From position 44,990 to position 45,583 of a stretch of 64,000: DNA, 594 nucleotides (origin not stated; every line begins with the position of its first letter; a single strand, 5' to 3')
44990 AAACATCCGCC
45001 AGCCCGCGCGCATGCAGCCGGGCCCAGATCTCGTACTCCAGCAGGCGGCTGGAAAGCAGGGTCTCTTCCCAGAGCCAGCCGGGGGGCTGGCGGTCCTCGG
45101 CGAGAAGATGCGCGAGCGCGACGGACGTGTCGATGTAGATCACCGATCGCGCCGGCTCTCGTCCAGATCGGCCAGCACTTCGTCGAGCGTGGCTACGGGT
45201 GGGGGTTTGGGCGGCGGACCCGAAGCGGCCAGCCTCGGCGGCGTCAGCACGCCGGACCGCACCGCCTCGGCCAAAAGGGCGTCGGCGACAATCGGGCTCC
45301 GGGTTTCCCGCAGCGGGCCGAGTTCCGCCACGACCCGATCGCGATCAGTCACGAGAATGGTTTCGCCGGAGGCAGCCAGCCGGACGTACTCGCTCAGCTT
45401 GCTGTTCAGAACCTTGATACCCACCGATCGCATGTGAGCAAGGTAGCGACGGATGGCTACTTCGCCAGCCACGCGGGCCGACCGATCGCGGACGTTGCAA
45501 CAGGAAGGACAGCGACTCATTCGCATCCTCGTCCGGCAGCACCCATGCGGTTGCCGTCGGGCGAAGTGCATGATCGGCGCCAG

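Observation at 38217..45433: Two copies of one phd-vapC module, one a stub and one with a dead toxin, bracket a 6.5-kb aromatic-catabolism cluster in direct orientation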

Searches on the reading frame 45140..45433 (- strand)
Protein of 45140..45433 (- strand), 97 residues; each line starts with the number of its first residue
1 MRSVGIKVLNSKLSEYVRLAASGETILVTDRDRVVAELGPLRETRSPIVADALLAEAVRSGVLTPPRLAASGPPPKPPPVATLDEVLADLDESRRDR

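Call 6: search_protein_families(library=pfam, proteins=[window:45140-45433:-], max_evalue=0.01)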
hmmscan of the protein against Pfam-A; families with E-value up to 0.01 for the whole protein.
window:45140-45433:- (97 aa): 1 family
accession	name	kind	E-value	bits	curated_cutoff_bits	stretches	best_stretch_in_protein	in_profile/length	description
PF02604.26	PhdYeFM_antitox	-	1.1e-05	25.5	29.8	1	1-46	1-47/74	Antitoxin Phd_YefM, type II toxin-antitoxin system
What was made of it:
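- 45140..45433 (-): phd1: intact 97-aa Phd/YefM-like antitoxin (type 1). Pfam PhdYeFM_antitox, E=1.1e-5, 25.5 bits, below the 29.8 cut-off (call 6).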

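Call 10: find_encoding_contigs(protein=window:45140-45433:-, flank=10000, max_places=10)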
Protein window:45140-45433:- (97 aa): no gene with exactly this product is on record in the collection.

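Call 19: find_homologous_proteins(query=window:45140-45433:-, max_evalue=0.00001)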
Query window:45140-45433:- (97 aa): 5664 proteins with E <= 0.00001 among 5712 candidates; the best 120 are listed.
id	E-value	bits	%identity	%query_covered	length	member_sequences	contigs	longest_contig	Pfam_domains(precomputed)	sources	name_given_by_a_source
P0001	5.5e-49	182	92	100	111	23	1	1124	-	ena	-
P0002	6.1e-49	182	92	100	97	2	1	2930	-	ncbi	-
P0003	1.3e-48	181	91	100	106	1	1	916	PF02604.27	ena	-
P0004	1.5e-48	181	94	100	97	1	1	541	-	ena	-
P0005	3.9e-48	179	93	100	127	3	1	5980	-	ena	-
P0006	5.5e-48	179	91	100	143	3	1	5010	-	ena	-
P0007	6.8e-48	179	92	100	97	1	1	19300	-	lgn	-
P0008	7.6e-48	178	92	100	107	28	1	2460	-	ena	-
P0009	1.4e-47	178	92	100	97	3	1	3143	-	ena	-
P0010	2.5e-47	177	90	100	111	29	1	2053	-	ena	-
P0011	4.6e-47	176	89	100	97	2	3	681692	-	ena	-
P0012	8.3e-47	175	90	100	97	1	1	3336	PF02604.27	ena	-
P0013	1.1e-46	175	91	100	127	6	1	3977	PF02604.27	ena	-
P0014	1.8e-46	174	89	100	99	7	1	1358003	-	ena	-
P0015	1.9e-46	174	88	100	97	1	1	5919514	-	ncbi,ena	-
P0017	2.9e-46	173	90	100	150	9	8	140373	-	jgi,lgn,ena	-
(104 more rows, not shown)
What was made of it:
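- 45140..45433 (-): 5664 homologues; the best 120 are 82-94% identical, and some are named Phd/YefM antitoxin by their sources (call 19).
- On Type II toxin-antitoxin, Phd/YefM antitoxin with VapC (PIN) toxin: Some database sources name close homologues Phd/YefM antitoxins (call 19).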

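Call 20: find_encoding_contigs(protein=P0015, flank=6000, max_places=4)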
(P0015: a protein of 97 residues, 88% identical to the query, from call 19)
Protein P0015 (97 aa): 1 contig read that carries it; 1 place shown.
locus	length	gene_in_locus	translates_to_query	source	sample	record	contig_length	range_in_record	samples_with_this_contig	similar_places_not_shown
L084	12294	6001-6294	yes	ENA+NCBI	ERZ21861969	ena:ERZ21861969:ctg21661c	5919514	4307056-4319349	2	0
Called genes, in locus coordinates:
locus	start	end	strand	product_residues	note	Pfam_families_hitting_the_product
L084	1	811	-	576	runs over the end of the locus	PF17098:Wtap (weak), PF13007:LZ_Tnp_IS66, PF03050:DDE_Tnp_IS66, PF13817:DDE_Tnp_IS66_C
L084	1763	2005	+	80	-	-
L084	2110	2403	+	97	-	-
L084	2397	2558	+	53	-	-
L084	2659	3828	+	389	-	PF13784:Fic_N, PF02661:Fic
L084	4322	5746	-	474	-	-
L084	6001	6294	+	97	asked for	-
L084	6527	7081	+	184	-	-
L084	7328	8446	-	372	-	PF03050:DDE_Tnp_IS66, PF13817:DDE_Tnp_IS66_C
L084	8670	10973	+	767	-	PF14236:DruA, PF14706:Tnp_DNA_bind, PF01609:DDE_Tnp_1, PF02281:Dimer_Tnp_Tn5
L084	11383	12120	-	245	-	PF17098:Wtap (weak), PF13007:LZ_Tnp_IS66, PF13005:zf-IS66 (weak)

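Call 21: find_encoding_contigs(protein=P0017, flank=6000, max_places=8)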
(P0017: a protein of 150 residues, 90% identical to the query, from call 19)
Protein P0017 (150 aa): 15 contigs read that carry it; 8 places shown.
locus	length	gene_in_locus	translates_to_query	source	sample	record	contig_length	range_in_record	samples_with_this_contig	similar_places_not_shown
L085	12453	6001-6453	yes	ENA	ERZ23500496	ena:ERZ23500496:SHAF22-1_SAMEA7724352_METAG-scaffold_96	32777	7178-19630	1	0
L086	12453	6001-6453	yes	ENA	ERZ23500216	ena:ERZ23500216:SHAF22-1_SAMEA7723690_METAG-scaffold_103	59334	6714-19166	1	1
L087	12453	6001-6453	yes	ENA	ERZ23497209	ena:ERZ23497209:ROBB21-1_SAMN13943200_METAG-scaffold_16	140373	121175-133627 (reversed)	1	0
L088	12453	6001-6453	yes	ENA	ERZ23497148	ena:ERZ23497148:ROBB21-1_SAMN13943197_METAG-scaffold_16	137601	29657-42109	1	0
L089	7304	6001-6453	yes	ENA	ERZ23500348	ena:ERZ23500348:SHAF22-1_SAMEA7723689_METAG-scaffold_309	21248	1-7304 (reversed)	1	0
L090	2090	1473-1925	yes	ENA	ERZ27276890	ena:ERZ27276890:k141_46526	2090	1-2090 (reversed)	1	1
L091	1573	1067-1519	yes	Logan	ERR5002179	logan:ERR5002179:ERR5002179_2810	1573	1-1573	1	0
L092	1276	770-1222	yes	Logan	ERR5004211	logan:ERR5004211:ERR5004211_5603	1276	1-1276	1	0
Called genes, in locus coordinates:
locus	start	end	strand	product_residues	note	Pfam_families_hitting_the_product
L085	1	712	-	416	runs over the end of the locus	PF02771:Acyl-CoA_dh_N, PF02770:Acyl-CoA_dh_M, PF00441:Acyl-CoA_dh_1, PF08028:Acyl-CoA_dh_2 (weak)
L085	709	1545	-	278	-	PF00561:Abhydrolase_1, PF12697:Abhydrolase_6, PF12146:Hydrolase_4, PF03096:Ndr (faint)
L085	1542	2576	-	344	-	PF26233:NicX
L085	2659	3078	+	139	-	PF25212:HVO_A0114 (faint), PF25213:HVO_A0261_N (weak), PF12802:MarR_2, PF01047:MarR, PF12840:HTH_20 (weak)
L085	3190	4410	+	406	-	PF00067:p450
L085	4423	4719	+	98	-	PF00903:Glyoxalase, PF22677:Ble-like_N (faint)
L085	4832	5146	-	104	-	PF13560:HTH_31, PF02954:HTH_8 (faint)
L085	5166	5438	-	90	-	PF05015:HigB-like_toxin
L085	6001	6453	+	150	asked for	-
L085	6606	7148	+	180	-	PF00903:Glyoxalase, PF13669:Glyoxalase_4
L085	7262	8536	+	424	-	PF01494:FAD_binding_3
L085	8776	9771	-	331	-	PF03576:Peptidase_S58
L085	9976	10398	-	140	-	PF00334:NDK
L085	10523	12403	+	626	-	PF00005:ABC_tran, PF02463:SMC_N (faint), PF13555:AAA_29 (faint), PF12848:ABC_tran_Xtn, PF00005:ABC_tran, PF13304:AAA_21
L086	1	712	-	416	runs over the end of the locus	PF02771:Acyl-CoA_dh_N, PF02770:Acyl-CoA_dh_M, PF00441:Acyl-CoA_dh_1, PF08028:Acyl-CoA_dh_2 (weak)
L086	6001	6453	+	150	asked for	-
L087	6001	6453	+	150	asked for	-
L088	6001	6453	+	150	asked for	-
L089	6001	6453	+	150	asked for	-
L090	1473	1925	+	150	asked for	-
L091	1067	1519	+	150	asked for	-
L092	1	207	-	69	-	?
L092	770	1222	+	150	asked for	-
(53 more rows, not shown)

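Call 42: search_protein_families(library=ncbifam, proteins=[window:45140-45433:-], max_evalue=0.00001)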
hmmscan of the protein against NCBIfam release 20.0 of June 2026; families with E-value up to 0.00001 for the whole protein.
window:45140-45433:- (97 aa): 0 families

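Call 54: search_dna_similar(query=window:45140-45433:-, collection=plasmids, mode=protein, max_rows=12)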
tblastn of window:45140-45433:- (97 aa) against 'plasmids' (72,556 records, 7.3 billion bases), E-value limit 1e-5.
No match.
